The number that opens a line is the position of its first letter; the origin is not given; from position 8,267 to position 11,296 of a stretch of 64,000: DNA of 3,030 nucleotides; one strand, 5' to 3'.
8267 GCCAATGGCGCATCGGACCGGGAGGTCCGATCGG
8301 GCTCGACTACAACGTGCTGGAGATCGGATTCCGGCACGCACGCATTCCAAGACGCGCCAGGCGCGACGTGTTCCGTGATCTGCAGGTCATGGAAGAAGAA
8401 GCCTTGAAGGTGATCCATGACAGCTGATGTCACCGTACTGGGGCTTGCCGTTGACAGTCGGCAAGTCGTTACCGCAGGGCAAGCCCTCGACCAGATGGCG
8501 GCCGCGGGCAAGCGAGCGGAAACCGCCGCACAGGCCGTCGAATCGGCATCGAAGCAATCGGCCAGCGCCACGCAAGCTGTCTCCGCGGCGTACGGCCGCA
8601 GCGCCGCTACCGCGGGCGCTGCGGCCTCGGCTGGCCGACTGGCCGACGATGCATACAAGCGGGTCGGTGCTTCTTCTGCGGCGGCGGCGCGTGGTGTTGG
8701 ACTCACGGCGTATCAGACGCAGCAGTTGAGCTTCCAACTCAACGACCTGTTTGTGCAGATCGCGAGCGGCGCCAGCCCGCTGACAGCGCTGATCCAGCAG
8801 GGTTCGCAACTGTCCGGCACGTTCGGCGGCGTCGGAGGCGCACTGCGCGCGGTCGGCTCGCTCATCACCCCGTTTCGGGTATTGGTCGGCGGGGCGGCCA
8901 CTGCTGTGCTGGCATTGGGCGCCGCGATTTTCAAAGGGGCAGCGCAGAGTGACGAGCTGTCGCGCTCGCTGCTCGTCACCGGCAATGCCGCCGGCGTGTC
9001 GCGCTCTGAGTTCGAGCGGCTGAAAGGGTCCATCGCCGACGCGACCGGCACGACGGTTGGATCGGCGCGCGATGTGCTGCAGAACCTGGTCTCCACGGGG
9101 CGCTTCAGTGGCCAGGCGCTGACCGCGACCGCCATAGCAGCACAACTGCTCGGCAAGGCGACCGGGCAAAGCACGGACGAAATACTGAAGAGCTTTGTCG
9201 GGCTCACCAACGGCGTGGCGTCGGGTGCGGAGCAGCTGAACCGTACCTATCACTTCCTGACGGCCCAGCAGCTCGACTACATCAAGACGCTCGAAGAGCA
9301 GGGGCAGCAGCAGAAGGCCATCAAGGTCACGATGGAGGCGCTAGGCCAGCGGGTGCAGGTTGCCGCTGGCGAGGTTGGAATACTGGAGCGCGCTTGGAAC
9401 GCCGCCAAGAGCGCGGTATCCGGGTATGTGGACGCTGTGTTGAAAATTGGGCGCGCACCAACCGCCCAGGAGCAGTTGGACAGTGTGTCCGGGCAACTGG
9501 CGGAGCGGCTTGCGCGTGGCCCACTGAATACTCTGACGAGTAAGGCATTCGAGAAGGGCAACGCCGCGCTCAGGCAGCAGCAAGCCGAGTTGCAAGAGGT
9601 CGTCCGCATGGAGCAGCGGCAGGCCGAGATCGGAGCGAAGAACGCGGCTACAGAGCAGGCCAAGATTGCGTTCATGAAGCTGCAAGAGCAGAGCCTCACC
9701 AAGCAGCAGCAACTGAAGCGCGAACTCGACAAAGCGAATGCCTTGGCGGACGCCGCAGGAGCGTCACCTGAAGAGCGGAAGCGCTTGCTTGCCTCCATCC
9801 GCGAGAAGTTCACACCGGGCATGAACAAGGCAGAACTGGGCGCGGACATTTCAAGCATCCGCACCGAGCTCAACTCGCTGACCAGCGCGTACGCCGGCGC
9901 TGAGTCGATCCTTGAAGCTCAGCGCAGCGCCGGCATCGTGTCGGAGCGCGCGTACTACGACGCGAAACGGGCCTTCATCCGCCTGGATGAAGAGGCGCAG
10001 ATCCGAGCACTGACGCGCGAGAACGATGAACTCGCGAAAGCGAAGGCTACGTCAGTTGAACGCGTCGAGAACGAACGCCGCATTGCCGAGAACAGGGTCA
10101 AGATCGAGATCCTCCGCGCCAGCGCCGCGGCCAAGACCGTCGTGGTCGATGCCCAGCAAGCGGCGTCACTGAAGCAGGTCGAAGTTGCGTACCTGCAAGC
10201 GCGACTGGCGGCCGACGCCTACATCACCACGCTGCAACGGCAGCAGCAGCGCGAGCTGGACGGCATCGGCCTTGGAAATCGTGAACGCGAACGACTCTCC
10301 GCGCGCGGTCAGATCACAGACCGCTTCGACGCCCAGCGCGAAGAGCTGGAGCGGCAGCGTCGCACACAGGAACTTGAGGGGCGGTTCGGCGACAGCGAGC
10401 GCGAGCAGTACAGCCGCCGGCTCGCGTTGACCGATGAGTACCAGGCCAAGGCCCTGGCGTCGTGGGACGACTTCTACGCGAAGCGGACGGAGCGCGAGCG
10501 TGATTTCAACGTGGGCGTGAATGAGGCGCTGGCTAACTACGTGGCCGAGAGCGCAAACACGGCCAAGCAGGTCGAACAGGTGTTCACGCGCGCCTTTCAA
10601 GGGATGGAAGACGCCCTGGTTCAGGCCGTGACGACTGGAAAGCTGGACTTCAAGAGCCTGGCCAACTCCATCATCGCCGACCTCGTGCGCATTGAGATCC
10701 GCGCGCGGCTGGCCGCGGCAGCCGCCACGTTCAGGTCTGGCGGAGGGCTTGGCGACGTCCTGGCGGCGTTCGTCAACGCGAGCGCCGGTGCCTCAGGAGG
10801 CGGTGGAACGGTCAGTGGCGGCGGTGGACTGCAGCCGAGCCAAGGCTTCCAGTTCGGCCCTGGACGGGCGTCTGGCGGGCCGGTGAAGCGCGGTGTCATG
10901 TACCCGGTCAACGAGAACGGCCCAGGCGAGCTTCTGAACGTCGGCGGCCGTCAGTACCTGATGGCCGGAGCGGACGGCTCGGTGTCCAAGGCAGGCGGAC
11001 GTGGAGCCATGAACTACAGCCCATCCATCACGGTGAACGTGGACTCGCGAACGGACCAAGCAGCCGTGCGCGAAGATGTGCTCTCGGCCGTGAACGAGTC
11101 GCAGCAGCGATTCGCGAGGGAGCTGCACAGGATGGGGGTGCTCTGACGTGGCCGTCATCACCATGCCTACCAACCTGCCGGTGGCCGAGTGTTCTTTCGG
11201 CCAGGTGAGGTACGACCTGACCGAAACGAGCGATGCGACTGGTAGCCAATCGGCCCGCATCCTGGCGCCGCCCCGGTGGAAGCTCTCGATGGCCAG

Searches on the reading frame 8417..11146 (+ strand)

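Call 62: search_protein_families(library=phrogs, proteins=[window:8417-11146:+], max_evalue=0.00001)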
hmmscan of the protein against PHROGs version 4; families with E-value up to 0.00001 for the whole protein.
window:8417-11146:+ (909 aa): 17 families
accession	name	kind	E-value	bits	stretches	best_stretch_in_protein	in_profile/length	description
phrog_24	-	tail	2.3e-124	417.8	1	89-896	242-1033/1151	tail length tape measure protein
phrog_339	-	tail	6.8e-45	154.7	1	8-902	288-1096/1123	tail length tape measure protein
phrog_25966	-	tail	1.9e-40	139.4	1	40-583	8-556/1651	tail length tape measure protein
phrog_1716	-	tail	5.5e-31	108.9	1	380-899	406-906/943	tail length tape measure protein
phrog_4498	-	tail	8.5e-30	105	1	93-407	59-373/381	tail length tape measure protein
phrog_3827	-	tail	2.7e-28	100.3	1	103-285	214-391/393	tail length tape measure protein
phrog_1538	-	tail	8.8e-28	98.5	1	8-885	8-778/811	tail length tape measure protein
phrog_20739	-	tail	3e-26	93.4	1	107-409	26-326/336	tail length tape measure protein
phrog_5918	-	unknown function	1.1e-25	91.5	1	156-310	293-446/448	-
phrog_6747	-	tail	8.4e-22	78.9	1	604-893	96-364/390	tail length tape measure protein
phrog_16384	-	unknown function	1.3e-14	55.4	1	431-876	11-412/463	-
phrog_20862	-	unknown function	1.1e-12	48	1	700-803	507-611/698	-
phrog_34721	-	unknown function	4.8e-12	46.3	1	146-308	57-219/489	-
phrog_1292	-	tail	3.3e-11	42.5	1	663-772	1107-1222/1523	tail length tape measure protein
phrog_2854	-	tail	2.3e-09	37.5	1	581-762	484-662/855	tail length tape measure protein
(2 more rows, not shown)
